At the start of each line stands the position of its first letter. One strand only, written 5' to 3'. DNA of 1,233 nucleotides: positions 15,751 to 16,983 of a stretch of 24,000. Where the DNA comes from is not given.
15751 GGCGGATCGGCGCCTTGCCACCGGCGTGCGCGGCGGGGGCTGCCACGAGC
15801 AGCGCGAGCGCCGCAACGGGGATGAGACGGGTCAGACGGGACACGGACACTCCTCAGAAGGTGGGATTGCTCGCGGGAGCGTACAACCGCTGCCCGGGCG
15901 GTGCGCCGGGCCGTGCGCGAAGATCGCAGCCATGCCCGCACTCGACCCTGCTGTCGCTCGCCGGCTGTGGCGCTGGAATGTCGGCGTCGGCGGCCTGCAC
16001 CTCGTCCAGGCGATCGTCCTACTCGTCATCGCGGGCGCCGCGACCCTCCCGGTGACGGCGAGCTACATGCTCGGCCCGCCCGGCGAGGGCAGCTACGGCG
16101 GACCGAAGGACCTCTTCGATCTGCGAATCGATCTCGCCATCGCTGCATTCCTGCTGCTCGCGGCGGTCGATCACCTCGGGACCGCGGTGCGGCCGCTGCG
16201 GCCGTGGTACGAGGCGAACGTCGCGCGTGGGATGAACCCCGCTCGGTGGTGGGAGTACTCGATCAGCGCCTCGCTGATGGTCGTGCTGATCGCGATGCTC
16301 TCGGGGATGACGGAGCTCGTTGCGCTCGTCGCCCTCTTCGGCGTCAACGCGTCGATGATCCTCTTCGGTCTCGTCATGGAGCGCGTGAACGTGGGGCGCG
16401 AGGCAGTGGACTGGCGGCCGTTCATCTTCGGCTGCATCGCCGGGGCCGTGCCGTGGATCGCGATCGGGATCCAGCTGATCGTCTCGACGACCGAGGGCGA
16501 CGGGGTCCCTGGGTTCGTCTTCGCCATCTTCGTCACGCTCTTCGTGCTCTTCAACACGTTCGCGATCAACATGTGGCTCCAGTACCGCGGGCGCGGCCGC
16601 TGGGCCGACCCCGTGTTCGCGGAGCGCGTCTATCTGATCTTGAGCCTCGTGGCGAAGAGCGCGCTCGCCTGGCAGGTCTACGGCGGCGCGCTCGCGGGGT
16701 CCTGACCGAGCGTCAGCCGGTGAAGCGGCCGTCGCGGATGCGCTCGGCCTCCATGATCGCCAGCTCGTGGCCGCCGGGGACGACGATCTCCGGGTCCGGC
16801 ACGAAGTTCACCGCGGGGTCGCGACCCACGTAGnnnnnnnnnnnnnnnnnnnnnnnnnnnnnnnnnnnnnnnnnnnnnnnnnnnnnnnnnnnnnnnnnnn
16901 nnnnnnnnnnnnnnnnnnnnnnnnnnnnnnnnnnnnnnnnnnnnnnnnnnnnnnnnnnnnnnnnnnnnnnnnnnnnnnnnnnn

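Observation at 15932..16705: Heliorhodopsin with intact Schiff-base Lys and counterion Glu, hidden at the end of a 609-aa shadow ORF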

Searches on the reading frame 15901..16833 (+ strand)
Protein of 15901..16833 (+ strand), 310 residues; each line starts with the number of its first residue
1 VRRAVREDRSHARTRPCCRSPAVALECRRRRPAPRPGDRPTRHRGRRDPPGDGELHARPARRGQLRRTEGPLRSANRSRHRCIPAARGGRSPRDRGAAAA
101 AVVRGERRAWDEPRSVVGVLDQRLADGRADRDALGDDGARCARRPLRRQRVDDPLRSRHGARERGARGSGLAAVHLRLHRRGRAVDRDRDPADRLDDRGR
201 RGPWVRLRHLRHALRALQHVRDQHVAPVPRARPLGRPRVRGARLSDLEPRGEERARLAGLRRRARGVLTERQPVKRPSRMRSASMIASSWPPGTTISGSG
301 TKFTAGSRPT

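Call 3: search_protein_families(library=pfam, proteins=[window:15932-16702:+], max_evalue=0.01)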
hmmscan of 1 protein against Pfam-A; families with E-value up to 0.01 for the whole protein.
window:15932-16702:+ (257 aa): 1 family
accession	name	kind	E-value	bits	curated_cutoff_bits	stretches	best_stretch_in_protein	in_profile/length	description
PF18761.7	Heliorhodopsin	-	1.2e-93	313.3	26.7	1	12-254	1-242/242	Heliorhodopsin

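Call 4: search_solved_structures(query=window:15932-16702:+, max_evalue=0.001, show_alignments=3)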
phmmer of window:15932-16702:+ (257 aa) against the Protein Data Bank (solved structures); distinct sequences matched with E-value up to 0.001: 6.
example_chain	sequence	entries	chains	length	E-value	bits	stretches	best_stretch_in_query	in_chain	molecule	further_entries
9ljj_A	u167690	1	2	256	5.6e-62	213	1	11-254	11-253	Heliorhodopsin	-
6su3_X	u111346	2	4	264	6.2e-62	212.9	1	11-254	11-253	48C12 heliorhodopsin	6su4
6uh3_A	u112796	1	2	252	1e-61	212.2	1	11-254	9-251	Heliorhodopsin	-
6is6_A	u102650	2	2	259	3.9e-54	187.3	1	15-254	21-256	heliorhodopsin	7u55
7clj_A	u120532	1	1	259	9.8e-54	186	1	15-254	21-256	heliorhodopsin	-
9vfc_A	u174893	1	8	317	4.6e-42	147.7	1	10-253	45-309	heliorhodopsin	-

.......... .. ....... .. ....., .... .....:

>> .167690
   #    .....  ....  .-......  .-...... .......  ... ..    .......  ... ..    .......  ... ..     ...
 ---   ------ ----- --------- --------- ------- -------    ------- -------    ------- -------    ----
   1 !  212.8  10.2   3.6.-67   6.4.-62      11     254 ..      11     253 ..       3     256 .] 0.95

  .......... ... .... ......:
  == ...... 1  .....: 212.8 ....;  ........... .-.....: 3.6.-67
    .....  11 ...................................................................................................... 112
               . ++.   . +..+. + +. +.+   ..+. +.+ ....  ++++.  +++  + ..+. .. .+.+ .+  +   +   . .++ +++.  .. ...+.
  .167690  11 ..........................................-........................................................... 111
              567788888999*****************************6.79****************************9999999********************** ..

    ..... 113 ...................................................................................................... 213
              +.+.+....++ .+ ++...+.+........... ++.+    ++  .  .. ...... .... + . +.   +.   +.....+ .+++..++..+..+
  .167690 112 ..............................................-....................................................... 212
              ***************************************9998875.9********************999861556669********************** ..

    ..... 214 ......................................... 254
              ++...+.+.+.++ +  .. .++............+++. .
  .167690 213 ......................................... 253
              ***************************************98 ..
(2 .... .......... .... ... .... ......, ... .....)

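Call 9: find_homologous_proteins(query=window:15932-16702:+, max_evalue=1e-10)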
Query window:15932-16702:+ (257 aa): 5032 proteins with E <= 1e-10 among 8000 candidates; the best 120 are listed.
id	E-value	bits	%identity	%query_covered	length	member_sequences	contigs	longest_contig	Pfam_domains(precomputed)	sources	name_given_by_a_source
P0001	1.8e-162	557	100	100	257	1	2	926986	PF18761.8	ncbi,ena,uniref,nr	ncbi:unannotated protein [freshwater metagenome]|uniref:Unannotated protein n=1 Tax=freshwater metag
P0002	1.6e-145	502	89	100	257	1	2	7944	PF18761.8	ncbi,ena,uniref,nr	ncbi:unannotated protein [freshwater metagenome]|uniref:Unannotated protein n=1 Tax=freshwater metag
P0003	1.5e-124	433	80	95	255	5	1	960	PF18761.8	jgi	jgi:hypothetical protein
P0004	7.8e-120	418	77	95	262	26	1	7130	PF18761.8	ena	-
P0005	2.8e-119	416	75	99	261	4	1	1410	PF18761.8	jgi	jgi:hypothetical protein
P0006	3.0e-119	416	75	98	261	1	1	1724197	PF18761.8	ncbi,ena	-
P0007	3.7e-119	415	76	100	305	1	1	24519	PF18761.8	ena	-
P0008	2.1e-118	413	77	95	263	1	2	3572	PF18761.8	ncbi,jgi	jgi:hypothetical protein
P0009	2.7e-118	412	74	98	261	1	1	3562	PF18761.8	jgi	jgi:hypothetical protein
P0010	4.1e-118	412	77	95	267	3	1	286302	PF18761.8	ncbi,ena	-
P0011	5.3e-118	412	75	99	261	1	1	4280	PF18761.8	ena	-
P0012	5.6e-118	411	73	98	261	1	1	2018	PF18761.8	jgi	jgi:hypothetical protein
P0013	5.9e-118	411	77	96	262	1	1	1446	PF18761.8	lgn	-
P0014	6.6e-118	411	76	95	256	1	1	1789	PF18761.8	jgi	jgi:hypothetical protein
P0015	7.3e-118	411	76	98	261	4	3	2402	PF18761.8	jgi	jgi:heliorhodopsin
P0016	8.0e-118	411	73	98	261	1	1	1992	PF18761.8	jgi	jgi:hypothetical protein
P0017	8.4e-118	411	74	100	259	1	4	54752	PF18761.8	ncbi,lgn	-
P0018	1.0e-117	411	75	96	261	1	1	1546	PF18761.8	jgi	jgi:hypothetical protein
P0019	1.6e-117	410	74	100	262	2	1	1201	PF18761.8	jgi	-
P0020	2.4e-117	409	75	99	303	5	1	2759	PF18761.8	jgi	-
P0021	2.5e-117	409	75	95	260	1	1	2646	PF18761.8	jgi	jgi:hypothetical protein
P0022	2.5e-117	409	75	99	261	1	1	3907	PF18761.8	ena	-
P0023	2.7e-117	409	75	98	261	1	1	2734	PF18761.8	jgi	-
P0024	4.1e-117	409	74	99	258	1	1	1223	PF18761.8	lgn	-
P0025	4.2e-117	409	75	96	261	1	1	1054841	PF18761.8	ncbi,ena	-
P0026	4.5e-117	408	74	100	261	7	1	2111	PF18761.8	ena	-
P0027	4.5e-117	408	75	96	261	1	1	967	PF18761.8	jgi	jgi:hypothetical protein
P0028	7.9e-117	408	76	95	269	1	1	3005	PF18761.8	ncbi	-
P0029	8.6e-117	408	75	98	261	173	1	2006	PF18761.8,PF01036.25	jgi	jgi:hypothetical protein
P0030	1.1e-116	407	75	100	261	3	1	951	PF18761.8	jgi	jgi:hypothetical protein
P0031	1.2e-116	407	74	98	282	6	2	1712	PF18761.8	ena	-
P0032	1.3e-116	407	75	98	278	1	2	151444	PF18761.8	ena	-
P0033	1.4e-116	407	73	98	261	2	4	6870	PF18761.8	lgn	-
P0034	1.7e-116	407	73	100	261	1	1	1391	PF18761.8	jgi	jgi:Heliorhodopsin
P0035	1.8e-116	406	74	96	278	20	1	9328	PF18761.8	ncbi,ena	-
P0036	2.2e-116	406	76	95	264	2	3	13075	PF18761.8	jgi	jgi:hypothetical protein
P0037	2.2e-116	406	74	98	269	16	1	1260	PF18761.8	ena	-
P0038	3.9e-116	405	77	97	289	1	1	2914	PF18761.8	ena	-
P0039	4.8e-116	405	76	95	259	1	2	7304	PF18761.8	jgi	jgi:hypothetical protein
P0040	5.0e-116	405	76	100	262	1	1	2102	PF18761.8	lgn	-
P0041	7.6e-116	404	75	99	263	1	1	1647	PF18761.8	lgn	-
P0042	7.7e-116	404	74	99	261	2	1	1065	PF18761.8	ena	-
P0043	8.4e-116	404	75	98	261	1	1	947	PF18761.8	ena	-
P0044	8.5e-116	404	75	99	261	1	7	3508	PF18761.8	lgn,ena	-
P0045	8.9e-116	404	74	96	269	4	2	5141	PF18761.8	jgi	jgi:hypothetical protein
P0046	9.9e-116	404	74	98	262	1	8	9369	PF18761.8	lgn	-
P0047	1.2e-115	404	75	98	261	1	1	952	PF18761.8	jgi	jgi:hypothetical protein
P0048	1.6e-115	403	74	100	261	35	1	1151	PF18761.8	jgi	-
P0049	1.7e-115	403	74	98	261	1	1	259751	PF18761.8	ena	-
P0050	2.3e-115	403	74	98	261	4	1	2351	PF18761.8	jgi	jgi:hypothetical protein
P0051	3.4e-115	402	75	96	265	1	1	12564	PF18761.8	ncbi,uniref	ncbi:heliorhodopsin HeR [Paraconexibacter sp.]|uniref:heliorhodopsin HeR n=1 Tax=Paraconexibacter sp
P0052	4.6e-115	402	74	98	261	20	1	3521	PF18761.8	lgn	-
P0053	6.7e-115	401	73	96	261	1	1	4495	PF18761.8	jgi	jgi:Heliorhodopsin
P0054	6.8e-115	401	74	99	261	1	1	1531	PF18761.8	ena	-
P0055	6.9e-115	401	75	96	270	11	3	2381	PF18761.8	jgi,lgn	-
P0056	9.2e-115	401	76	95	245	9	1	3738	PF18761.8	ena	-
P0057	9.4e-115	401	74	98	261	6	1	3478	PF18761.8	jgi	jgi:Heliorhodopsin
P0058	1.6e-114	400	74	96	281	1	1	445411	PF18761.8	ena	-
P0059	1.8e-114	400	75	95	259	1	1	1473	PF18761.8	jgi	jgi:hypothetical protein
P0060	1.4e-113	397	73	98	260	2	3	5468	PF18761.8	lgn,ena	-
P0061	1.5e-113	397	74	98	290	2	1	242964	PF18761.8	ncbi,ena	-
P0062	1.9e-113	397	73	99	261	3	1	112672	PF18761.8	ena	-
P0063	2.3e-113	396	74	97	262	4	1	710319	PF18761.8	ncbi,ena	-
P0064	2.6e-113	396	75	95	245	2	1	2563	PF18761.8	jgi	-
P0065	2.6e-113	396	72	95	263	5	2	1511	PF18761.8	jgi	jgi:hypothetical protein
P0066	2.7e-113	396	73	98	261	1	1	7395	PF18761.8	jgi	jgi:hypothetical protein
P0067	2.9e-113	396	74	96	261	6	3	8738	PF18761.8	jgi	jgi:Heliorhodopsin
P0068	3.1e-113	396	73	95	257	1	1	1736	PF18761.8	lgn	-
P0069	5.8e-113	395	72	98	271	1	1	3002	PF18761.8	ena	-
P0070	6.2e-113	395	73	97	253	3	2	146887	PF18761.8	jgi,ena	jgi:hypothetical protein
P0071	6.3e-113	395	74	98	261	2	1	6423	PF18761.8,PF01036.25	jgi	jgi:hypothetical protein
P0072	6.3e-113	395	72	99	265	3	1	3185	PF18761.8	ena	-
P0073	6.4e-113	395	73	96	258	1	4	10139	PF18761.8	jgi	jgi:hypothetical protein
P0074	6.9e-113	395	74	95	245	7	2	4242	PF18761.8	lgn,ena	-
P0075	9.7e-113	394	74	98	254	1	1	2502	PF18761.8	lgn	-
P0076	1.0e-112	394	73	100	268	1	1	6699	PF18761.8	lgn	-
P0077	1.1e-112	394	74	98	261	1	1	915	PF18761.8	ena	-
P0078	1.4e-112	394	72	98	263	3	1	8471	PF18761.8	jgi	jgi:hypothetical protein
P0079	1.5e-112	394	72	99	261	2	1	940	PF18761.8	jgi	jgi:hypothetical protein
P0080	1.5e-112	394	73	96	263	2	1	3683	PF18761.8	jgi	jgi:hypothetical protein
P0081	1.7e-112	393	73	96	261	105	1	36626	PF18761.8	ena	-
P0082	2.0e-112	393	72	96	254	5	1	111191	PF18761.8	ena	-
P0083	2.0e-112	393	71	96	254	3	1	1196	PF18761.8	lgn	-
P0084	2.1e-112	393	74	94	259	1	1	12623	PF18761.8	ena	-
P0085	2.2e-112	393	73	94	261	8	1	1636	PF18761.8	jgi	jgi:hypothetical protein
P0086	2.4e-112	393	73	96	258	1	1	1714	PF18761.8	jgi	jgi:hypothetical protein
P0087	2.7e-112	393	71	100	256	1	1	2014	PF18761.8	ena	-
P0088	2.9e-112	393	74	99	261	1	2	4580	PF18761.8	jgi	jgi:hypothetical protein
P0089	3.5e-112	392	70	99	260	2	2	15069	PF18761.8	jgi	jgi:hypothetical protein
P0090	3.7e-112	392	69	99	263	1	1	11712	PF18761.8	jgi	jgi:hypothetical protein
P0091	3.9e-112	392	70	100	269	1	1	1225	PF18761.8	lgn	-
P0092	4.7e-112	392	73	99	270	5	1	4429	PF18761.8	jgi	jgi:hypothetical protein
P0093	5.1e-112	392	73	99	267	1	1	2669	PF18761.8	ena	-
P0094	5.2e-112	392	71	99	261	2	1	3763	PF18761.8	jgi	jgi:Heliorhodopsin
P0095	6.8e-112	391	71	96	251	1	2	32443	PF18761.8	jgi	jgi:hypothetical protein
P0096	7.9e-112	391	72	96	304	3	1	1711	PF18761.8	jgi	jgi:hypothetical protein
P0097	8.2e-112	391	73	98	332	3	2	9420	PF18761.8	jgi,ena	-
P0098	8.6e-112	391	74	95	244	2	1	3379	PF18761.8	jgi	jgi:hypothetical protein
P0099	9.4e-112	391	73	97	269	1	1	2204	PF18761.8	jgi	jgi:hypothetical protein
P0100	9.5e-112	391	73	99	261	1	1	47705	PF18761.8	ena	-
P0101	9.8e-112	391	72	99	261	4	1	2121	PF18761.8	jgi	jgi:hypothetical protein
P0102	1.0e-111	391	74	96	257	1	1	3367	PF18761.8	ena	-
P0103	1.0e-111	391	73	96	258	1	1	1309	PF18761.8,PF01036.25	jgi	jgi:hypothetical protein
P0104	1.1e-111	391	72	96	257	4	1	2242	PF18761.8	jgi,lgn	jgi:hypothetical protein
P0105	1.1e-111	391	72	98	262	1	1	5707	PF18761.8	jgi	jgi:hypothetical protein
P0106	1.2e-111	391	73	96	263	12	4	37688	PF18761.8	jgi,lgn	-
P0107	1.4e-111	390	72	98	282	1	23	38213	PF18761.8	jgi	jgi:hypothetical protein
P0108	1.7e-111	390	74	94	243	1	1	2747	PF18761.8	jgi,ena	-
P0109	1.9e-111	390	73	98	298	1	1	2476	PF18761.8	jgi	jgi:hypothetical protein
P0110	2.4e-111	390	72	98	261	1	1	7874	PF18761.8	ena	-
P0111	3.2e-111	389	73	96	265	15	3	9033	PF18761.8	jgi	jgi:hypothetical protein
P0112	3.6e-111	389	73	96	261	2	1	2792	PF18761.8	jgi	jgi:hypothetical protein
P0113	3.7e-111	389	71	94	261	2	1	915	PF18761.8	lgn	-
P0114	4.5e-111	389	72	96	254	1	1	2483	PF18761.8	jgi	-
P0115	5.2e-111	389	72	98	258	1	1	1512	PF18761.8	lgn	-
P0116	5.4e-111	389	71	95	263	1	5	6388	PF18761.8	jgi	jgi:hypothetical protein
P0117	5.5e-111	389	74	96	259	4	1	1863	PF18761.8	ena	-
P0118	5.7e-111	388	73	96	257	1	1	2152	PF18761.8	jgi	jgi:Heliorhodopsin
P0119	6.5e-111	388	73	98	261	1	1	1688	PF18761.8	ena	-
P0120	1.0e-110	388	71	98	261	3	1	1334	PF18761.8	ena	-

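Call 10: find_encoding_contigs(protein=window:15932-16702:+, flank=10000, max_places=6)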
Protein window:15932-16702:+ (257 aa): 2 contigs read that carry it; 1 place shown.
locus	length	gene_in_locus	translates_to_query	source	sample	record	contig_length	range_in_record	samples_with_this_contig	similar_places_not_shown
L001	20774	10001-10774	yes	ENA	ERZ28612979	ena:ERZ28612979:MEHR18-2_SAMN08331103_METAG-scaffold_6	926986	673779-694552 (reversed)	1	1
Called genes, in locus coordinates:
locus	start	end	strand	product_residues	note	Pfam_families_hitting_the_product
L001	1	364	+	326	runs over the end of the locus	PF00248:Aldo_ket_red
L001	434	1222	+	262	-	PF00106:adh_short, PF01370:Epimerase (weak), PF08659:KR, PF13561:adh_short_C2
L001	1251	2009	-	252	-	PF07110:EthD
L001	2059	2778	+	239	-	PF07110:EthD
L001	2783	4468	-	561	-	PF00890:FAD_binding_2, PF01266:DAO (weak), PF12831:FAD_oxidored (weak)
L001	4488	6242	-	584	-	PF00890:FAD_binding_2, PF01266:DAO, PF01946:Thi4 (weak), PF03486:HI0933_like (weak), PF07992:Pyr_redox_2 (faint), PF12831:FAD_oxidored, PF13450:NAD_binding_8 (weak)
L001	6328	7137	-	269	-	PF00378:ECH_1, PF16113:ECH_2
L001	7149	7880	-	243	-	PF00106:adh_short, PF01370:Epimerase (weak), PF08659:KR, PF13561:adh_short_C2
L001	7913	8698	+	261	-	PF00296:Bac_luciferase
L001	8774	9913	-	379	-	PF13433:Peripla_BP_5 (weak), PF13458:Peripla_BP_6, PF01094:ANF_receptor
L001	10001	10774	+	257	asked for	PF18761:Heliorhodopsin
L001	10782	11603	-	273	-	PF03976:PPK2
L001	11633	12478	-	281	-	PF00296:Bac_luciferase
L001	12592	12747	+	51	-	-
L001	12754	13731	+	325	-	PF01804:Penicil_amidase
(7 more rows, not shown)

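Call 11: find_related_loci(query=window:15932-16702:+, collection=genome_contigs, flank=6000)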
Query window:15932-16702:+ (257 aa) in genome_contigs; peptide patterns used: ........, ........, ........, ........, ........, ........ (x = any residue, [..] = any of these).
176 stretches matched a pattern; 138 encode a relative of the query (tblastn E <= 1e-3); the best 80 are kept; 80 distinct loci.
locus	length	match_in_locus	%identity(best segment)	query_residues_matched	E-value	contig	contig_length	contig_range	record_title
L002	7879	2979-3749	89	1-257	3e-143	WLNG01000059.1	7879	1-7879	MAG: Actinomycetota bacterium isolate UFOp-RH-23may17-1206 RH-23may17-1206-c59, whole genome shotgun sequence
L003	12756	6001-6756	75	5-256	1e-117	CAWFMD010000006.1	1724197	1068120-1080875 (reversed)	MAG: uncultured Solirubrobacterales bacterium isolate MFD04212.bin.1.309 genome assembly, contig: contig_8979, whole gen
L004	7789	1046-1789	75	10-257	3e-111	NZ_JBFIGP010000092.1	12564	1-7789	MAG: Paraconexibacter sp. isolate Mix_sand11.2021.09.Z.102 k141_269301_length_12564_cov_28.1509, whole genome shotgun se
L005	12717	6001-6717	75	11-250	7e-109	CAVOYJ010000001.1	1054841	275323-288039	MAG: uncultured Actinomycetes bacterium isolate MFD09779.bin.2.4 genome assembly, contig: contig_12260, whole genome sho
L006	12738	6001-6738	74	4-250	1e-108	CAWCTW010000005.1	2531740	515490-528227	MAG: uncultured Actinomycetes bacterium isolate MFD01721.bin.1.108 genome assembly, contig: contig_4692, whole genome sh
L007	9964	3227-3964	71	11-257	3e-108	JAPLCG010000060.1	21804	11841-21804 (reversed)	MAG: Solirubrobacterales bacterium isolate LacPavin_0818_WC40_MAG_59_8 LacPavin_0818_WC40_scaffold_971849, whole genome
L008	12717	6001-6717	75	11-250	9e-108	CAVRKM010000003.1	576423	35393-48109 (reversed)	MAG: uncultured Thermoleophilaceae bacterium isolate MFD00392.bin.3.744 genome assembly, contig: contig_16026, whole gen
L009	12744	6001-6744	69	11-257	8e-106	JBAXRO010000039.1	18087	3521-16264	MAG: Actinomycetes bacterium isolate ELA585 MAG585_39, whole genome shotgun sequence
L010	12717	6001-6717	73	11-250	5e-111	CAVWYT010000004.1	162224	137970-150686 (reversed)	MAG: uncultured Solirubrobacterales bacterium isolate MFD05088.bin.1.150 genome assembly, contig: contig_17735, whole ge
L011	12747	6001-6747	71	10-257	7e-103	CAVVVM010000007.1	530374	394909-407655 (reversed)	MAG: uncultured Actinomycetes bacterium isolate MFD03726.bin.3.71 genome assembly, contig: contig_30363, whole genome sh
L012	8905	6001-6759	70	2-250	1e-102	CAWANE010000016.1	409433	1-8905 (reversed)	MAG: uncultured Actinomycetes bacterium isolate MFD02923.bin.2.108 genome assembly, contig: contig_5388, whole genome sh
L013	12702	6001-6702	71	16-250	2e-102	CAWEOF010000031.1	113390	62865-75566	MAG: uncultured Actinomycetes bacterium isolate MFD02581.bin.2.156 genome assembly, contig: contig_4543, whole genome sh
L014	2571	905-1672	69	3-257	6e-106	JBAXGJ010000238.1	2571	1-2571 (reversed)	MAG: Actinomycetes bacterium isolate ELA294 MAG294_238, whole genome shotgun sequence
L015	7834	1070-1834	70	4-257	2e-100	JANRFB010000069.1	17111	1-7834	MAG: Solirubrobacteraceae bacterium isolate MAG_310 P22051_112_S34_metaspades_6430_17111_cov_16, whole genome shotgun se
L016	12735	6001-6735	63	11-257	6e-100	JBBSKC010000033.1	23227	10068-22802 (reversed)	MAG: Solirubrobacterales bacterium isolate LS4_metabat2.211 LS4_metabat2.211_K_1198618_L_23227_cov_19.5884, whole genome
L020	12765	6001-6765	68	4-257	3e-95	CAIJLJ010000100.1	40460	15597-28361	MAG: uncultured Solirubrobacterales bacterium isolate Umea1_bin-3642 genome assembly, contig: bin-3642:100/180, whole ge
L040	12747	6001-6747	50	4-256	1e-67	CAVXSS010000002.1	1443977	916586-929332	MAG: uncultured Chloroflexia bacterium isolate MFD04944.bin.1.66 genome assembly, contig: contig_11278, whole genome sho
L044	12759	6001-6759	45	4-256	2e-65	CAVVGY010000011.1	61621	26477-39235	MAG: uncultured Thermoleophilia bacterium isolate MFD02979.bin.2.115 genome assembly, contig: contig_40833, whole genome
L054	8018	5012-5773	44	3-256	2e-63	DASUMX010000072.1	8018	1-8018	MAG TPA_asm: Thermoleophilia bacterium isolate SMAG_U1584 k141_307566, whole genome shotgun sequence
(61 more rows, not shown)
